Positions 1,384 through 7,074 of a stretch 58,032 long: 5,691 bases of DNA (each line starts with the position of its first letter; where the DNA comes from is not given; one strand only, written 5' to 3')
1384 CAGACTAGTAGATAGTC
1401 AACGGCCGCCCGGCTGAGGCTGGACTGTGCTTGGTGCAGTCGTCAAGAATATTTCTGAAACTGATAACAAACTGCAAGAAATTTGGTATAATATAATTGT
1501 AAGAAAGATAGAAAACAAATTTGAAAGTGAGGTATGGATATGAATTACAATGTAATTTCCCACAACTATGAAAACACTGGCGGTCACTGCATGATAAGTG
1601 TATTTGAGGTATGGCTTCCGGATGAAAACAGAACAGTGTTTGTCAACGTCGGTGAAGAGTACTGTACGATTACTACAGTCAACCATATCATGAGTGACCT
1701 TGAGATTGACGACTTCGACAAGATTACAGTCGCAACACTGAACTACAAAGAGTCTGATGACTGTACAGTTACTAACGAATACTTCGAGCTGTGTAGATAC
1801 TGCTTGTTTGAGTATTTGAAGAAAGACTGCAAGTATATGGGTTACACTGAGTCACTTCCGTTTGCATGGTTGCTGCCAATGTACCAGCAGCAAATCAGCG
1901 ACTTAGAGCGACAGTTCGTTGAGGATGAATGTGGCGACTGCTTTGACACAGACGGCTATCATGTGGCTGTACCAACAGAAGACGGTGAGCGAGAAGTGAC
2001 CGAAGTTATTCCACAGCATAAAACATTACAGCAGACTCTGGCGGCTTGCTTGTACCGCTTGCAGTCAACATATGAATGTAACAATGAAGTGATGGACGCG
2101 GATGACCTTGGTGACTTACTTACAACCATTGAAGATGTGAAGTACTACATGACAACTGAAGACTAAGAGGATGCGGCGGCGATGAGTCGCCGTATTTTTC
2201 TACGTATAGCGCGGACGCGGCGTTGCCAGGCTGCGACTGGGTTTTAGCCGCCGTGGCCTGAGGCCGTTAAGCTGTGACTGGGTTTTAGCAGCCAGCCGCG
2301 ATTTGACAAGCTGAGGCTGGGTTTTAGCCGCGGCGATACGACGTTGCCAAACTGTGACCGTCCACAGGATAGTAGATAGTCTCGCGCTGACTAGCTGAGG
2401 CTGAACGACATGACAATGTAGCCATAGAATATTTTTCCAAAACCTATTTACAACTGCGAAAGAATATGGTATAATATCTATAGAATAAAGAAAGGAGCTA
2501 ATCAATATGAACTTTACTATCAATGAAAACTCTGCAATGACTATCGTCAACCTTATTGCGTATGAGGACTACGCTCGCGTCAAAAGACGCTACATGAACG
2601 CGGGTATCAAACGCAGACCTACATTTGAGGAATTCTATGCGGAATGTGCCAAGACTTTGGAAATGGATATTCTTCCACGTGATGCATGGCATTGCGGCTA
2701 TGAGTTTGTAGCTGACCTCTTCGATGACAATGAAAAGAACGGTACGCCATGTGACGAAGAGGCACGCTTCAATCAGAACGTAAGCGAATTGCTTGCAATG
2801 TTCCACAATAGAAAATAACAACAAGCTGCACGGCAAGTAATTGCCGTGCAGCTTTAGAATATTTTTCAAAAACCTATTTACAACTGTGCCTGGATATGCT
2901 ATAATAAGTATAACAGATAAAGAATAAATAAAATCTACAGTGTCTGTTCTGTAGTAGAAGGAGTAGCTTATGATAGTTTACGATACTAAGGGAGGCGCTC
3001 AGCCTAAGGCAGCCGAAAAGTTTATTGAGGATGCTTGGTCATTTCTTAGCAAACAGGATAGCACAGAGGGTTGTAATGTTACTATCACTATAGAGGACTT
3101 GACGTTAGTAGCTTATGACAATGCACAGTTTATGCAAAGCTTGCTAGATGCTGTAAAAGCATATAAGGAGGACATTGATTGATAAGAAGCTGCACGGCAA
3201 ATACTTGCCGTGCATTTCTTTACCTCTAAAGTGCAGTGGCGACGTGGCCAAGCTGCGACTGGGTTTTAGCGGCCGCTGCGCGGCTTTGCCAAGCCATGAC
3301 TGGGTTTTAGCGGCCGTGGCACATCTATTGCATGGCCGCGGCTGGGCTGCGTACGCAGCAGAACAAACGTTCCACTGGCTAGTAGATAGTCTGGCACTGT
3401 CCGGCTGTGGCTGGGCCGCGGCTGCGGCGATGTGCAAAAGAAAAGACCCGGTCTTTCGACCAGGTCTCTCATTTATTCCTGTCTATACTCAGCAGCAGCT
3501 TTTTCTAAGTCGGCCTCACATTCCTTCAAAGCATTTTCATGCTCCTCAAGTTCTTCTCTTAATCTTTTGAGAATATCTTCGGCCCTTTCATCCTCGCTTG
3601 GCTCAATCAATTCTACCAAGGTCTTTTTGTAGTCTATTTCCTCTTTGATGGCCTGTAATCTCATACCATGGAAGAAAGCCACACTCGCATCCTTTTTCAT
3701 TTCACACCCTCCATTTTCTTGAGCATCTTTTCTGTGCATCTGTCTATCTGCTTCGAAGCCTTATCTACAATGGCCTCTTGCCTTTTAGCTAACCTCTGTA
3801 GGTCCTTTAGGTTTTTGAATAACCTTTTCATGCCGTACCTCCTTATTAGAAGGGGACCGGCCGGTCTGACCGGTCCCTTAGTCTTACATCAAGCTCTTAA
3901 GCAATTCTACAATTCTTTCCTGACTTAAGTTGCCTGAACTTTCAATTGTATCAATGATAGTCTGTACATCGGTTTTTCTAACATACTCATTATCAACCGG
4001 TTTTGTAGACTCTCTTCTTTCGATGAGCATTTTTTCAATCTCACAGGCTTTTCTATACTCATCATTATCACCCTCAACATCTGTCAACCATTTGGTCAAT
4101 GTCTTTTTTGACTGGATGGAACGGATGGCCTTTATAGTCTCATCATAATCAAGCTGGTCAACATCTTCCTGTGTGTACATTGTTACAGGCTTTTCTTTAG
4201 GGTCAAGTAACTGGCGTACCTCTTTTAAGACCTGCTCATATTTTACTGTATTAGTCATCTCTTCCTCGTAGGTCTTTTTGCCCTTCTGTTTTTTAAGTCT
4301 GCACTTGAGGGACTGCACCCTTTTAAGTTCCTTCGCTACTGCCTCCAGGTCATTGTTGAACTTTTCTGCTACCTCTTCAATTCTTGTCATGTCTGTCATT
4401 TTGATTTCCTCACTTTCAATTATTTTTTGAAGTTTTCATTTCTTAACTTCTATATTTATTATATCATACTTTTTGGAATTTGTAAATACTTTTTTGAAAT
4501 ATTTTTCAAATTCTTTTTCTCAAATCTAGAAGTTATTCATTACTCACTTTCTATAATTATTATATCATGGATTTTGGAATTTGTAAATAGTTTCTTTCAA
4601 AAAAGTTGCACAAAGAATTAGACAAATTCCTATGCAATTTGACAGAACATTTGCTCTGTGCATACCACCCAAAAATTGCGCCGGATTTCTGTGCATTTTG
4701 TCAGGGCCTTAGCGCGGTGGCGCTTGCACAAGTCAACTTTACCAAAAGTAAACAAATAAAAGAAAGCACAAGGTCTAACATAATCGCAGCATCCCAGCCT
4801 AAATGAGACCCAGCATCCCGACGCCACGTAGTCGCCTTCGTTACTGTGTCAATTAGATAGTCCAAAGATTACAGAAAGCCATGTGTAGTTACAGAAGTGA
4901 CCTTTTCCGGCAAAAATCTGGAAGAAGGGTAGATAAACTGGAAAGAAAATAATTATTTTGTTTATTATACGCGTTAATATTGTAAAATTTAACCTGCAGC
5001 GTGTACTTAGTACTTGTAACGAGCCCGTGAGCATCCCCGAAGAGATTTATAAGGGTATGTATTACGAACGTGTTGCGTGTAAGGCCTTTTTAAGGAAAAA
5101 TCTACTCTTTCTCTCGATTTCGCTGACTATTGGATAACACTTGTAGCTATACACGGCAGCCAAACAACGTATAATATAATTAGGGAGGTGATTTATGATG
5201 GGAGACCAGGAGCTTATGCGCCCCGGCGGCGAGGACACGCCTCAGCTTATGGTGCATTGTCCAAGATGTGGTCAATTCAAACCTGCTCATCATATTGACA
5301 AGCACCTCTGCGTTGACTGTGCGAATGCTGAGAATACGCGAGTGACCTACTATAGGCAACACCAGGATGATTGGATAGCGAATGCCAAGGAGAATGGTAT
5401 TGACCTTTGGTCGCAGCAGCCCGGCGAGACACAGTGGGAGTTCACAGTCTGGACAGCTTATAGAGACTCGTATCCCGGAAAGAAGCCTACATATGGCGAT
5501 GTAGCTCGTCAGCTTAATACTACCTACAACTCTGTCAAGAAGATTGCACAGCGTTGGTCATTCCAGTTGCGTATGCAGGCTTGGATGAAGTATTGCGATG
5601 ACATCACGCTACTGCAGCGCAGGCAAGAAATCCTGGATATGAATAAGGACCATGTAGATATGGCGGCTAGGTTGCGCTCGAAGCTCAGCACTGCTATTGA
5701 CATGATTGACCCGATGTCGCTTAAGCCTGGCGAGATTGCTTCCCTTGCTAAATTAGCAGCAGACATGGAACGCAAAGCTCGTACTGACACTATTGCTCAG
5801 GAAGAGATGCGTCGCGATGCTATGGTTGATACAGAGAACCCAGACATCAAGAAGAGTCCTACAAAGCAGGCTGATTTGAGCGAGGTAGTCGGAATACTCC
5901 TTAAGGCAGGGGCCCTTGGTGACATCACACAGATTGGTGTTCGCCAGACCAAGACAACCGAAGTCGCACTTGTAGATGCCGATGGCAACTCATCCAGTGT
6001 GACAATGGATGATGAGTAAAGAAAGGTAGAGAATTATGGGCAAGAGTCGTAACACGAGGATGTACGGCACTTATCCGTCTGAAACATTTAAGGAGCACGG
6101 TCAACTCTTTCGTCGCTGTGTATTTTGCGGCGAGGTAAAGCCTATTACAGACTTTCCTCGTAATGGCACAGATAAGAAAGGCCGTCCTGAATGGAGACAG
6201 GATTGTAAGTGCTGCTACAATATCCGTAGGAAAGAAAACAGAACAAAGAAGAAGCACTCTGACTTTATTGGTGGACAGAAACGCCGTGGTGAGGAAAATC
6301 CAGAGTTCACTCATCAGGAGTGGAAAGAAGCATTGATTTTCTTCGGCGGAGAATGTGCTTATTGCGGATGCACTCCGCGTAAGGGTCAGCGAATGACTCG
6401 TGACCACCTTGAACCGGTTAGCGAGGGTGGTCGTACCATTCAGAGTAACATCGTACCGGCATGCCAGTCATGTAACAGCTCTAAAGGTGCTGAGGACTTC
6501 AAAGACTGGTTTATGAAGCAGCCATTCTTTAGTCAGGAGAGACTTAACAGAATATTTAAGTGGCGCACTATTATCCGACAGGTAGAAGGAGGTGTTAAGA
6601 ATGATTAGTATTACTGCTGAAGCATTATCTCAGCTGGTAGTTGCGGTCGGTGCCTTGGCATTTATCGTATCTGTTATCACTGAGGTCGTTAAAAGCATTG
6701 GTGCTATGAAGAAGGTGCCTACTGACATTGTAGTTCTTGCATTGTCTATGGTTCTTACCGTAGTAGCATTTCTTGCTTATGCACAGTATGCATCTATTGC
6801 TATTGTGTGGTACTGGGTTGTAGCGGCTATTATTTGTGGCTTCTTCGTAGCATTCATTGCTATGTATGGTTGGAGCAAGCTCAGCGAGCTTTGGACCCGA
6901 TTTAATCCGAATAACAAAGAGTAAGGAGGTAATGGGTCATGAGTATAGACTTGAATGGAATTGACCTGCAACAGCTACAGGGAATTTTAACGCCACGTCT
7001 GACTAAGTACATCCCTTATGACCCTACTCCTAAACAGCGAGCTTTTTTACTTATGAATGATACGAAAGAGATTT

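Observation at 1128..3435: Three homologous GC-rich, ORF-free modules built on an exact 10-mer (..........) punctuate the early-gene array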

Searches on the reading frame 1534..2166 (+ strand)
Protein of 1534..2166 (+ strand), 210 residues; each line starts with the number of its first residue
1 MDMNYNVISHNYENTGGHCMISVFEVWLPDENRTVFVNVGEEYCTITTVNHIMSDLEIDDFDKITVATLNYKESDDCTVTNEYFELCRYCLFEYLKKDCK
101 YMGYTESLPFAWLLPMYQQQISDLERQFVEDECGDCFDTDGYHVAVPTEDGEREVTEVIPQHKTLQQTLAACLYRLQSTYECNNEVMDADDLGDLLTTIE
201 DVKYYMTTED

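Call 30: search_protein_families(library=pfam, proteins=[window:1534-2166:+], max_evalue=0.01)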
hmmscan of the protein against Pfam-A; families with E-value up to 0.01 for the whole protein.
window:1534-2166:+ (210 aa): 0 families

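Call 31: search_protein_families(library=phrogs, proteins=[window:1534-2166:+], max_evalue=0.01)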
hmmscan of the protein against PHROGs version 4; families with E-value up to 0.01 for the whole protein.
window:1534-2166:+ (210 aa): 0 families

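Call 70: search_protein_families(library=ncbifam, proteins=[window:1534-2166:+], max_evalue=0.01)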
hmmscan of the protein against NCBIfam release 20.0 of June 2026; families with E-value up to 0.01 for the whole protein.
window:1534-2166:+ (210 aa): 0 families

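Call 99: search_solved_structures(query=window:1534-2166:+, max_evalue=1)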
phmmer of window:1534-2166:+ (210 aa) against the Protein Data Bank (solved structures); distinct sequences matched with E-value up to 1: 1.
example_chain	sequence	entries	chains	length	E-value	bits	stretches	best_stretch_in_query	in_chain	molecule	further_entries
3qqi_A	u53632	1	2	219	0.65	12.6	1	3-47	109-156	Hemagglutinin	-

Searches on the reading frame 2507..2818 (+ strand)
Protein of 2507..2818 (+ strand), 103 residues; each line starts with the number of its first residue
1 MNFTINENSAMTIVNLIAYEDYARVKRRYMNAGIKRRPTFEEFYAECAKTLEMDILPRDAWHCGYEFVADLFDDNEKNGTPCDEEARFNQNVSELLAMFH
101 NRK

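Call 30: search_protein_families(library=pfam, proteins=[window:2507-2818:+], max_evalue=0.01)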
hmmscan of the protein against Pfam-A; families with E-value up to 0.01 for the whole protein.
window:2507-2818:+ (103 aa): 0 families

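Call 31: search_protein_families(library=phrogs, proteins=[window:2507-2818:+], max_evalue=0.01)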
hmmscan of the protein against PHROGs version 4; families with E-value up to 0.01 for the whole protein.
window:2507-2818:+ (103 aa): 0 families

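Call 70: search_protein_families(library=ncbifam, proteins=[window:2507-2818:+], max_evalue=0.01)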
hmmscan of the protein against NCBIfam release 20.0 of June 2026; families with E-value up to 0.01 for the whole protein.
window:2507-2818:+ (103 aa): 0 families

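Call 100: search_solved_structures(query=window:2507-2818:+, max_evalue=1)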
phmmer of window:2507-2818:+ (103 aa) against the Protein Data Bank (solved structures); distinct sequences matched with E-value up to 1: 0.

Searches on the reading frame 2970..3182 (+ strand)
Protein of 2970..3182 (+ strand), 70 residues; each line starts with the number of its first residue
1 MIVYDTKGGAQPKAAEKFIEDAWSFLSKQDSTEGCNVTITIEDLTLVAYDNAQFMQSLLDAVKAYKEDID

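Call 30: search_protein_families(library=pfam, proteins=[window:2970-3182:+], max_evalue=0.01)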
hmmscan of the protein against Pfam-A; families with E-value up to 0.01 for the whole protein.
window:2970-3182:+ (70 aa): 0 families

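Call 31: search_protein_families(library=phrogs, proteins=[window:2970-3182:+], max_evalue=0.01)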
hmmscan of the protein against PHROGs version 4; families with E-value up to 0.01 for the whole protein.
window:2970-3182:+ (70 aa): 0 families

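Call 70: search_protein_families(library=ncbifam, proteins=[window:2970-3182:+], max_evalue=0.01)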
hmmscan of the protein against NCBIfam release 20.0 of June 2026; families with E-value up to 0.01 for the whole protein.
window:2970-3182:+ (70 aa): 1 family
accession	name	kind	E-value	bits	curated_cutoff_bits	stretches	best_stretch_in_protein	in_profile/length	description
NF040854.1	Hol_resolv_Hjc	equivalog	0.0068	16.2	70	1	6-43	75-114/134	Holliday junction resolvase Hjc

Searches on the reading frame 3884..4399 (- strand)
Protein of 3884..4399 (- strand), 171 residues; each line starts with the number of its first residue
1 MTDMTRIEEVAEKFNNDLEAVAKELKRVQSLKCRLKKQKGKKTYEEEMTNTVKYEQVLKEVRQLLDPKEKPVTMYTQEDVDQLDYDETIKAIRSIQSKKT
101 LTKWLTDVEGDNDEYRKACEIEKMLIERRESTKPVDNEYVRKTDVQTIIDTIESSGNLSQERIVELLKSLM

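Call 30: search_protein_families(library=pfam, proteins=[window:3884-4399:-], max_evalue=0.01)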
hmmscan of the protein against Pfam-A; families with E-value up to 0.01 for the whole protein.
window:3884-4399:- (171 aa): 0 families

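Call 31: search_protein_families(library=phrogs, proteins=[window:3884-4399:-], max_evalue=0.01)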
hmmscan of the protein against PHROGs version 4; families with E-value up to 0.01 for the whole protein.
window:3884-4399:- (171 aa): 1 family
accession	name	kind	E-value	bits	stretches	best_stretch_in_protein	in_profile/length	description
phrog_17241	-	unknown function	0.0074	17.9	0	47-89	48-89/96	-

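Call 70: search_protein_families(library=ncbifam, proteins=[window:3884-4399:-], max_evalue=0.01)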
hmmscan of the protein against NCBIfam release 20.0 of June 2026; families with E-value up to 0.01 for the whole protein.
window:3884-4399:- (171 aa): 0 families

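Call 101: search_solved_structures(query=window:3884-4399:-, max_evalue=1)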
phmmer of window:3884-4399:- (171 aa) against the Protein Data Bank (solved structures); distinct sequences matched with E-value up to 1: 2.
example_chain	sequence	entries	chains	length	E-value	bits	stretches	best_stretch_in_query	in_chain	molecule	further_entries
8fre_A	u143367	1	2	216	0.0068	19.9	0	109-170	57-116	RBL4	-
2lvs_A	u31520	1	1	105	0.2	15.1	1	4-50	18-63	Putative uncharacterized protein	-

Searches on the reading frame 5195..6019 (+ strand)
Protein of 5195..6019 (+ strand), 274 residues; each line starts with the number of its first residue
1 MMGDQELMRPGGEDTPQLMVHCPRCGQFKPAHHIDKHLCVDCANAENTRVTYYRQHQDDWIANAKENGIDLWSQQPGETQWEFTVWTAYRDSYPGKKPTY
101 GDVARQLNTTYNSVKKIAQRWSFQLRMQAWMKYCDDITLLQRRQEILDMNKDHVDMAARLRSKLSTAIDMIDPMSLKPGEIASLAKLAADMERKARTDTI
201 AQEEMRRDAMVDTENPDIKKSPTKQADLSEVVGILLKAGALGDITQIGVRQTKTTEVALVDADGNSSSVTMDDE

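Call 30: search_protein_families(library=pfam, proteins=[window:5195-6019:+], max_evalue=0.01)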
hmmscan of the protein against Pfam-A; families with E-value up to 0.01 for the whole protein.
window:5195-6019:+ (274 aa): 1 family
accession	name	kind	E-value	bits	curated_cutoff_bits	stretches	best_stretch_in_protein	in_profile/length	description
PF18279.7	zf-WRNIP1_ubi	-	0.0028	18.6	26.4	1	20-38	3-21/21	Werner helicase-interacting protein 1 ubiquitin-binding domain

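Call 31: search_protein_families(library=phrogs, proteins=[window:5195-6019:+], max_evalue=0.01)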
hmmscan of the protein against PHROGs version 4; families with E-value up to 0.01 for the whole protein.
window:5195-6019:+ (274 aa): 1 family
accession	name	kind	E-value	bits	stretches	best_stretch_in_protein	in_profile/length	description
phrog_6299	-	head and packaging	7.3e-07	30.3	1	65-204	3-149/193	terminase small subunit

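Call 70: search_protein_families(library=ncbifam, proteins=[window:5195-6019:+], max_evalue=0.01)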
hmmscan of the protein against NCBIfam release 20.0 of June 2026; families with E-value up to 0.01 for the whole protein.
window:5195-6019:+ (274 aa): 3 families
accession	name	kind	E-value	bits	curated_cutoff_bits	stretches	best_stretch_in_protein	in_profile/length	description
NF003214.0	PRK04179.1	equivalog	0.00022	21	71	1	17-57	15-53/62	50S ribosomal protein L37e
TIGR00599.1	rad18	equivalog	0.0021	17.4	175.05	1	17-48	179-210/397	DNA repair protein rad18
TIGR01031.1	rpmF_bact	equivalog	0.0091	16.2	22.6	0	19-37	27-45/56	50S ribosomal protein L32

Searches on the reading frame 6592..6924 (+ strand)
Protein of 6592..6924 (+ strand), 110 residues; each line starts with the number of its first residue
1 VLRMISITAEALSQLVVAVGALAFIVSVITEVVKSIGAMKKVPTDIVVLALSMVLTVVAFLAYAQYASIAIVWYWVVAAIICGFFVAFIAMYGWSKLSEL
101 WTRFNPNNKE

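Call 30: search_protein_families(library=pfam, proteins=[window:6592-6924:+], max_evalue=0.01)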
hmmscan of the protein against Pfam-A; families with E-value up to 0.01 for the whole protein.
window:6592-6924:+ (110 aa): 0 families

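Call 31: search_protein_families(library=phrogs, proteins=[window:6592-6924:+], max_evalue=0.01)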
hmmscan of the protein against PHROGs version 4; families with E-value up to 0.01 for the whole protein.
window:6592-6924:+ (110 aa): 1 family
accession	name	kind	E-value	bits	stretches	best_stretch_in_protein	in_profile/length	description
phrog_18218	-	unknown function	7.4e-35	120.6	1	9-108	7-106/108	-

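Call 70: search_protein_families(library=ncbifam, proteins=[window:6592-6924:+], max_evalue=0.01)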
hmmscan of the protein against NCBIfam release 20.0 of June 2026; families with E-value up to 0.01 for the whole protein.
window:6592-6924:+ (110 aa): 0 families
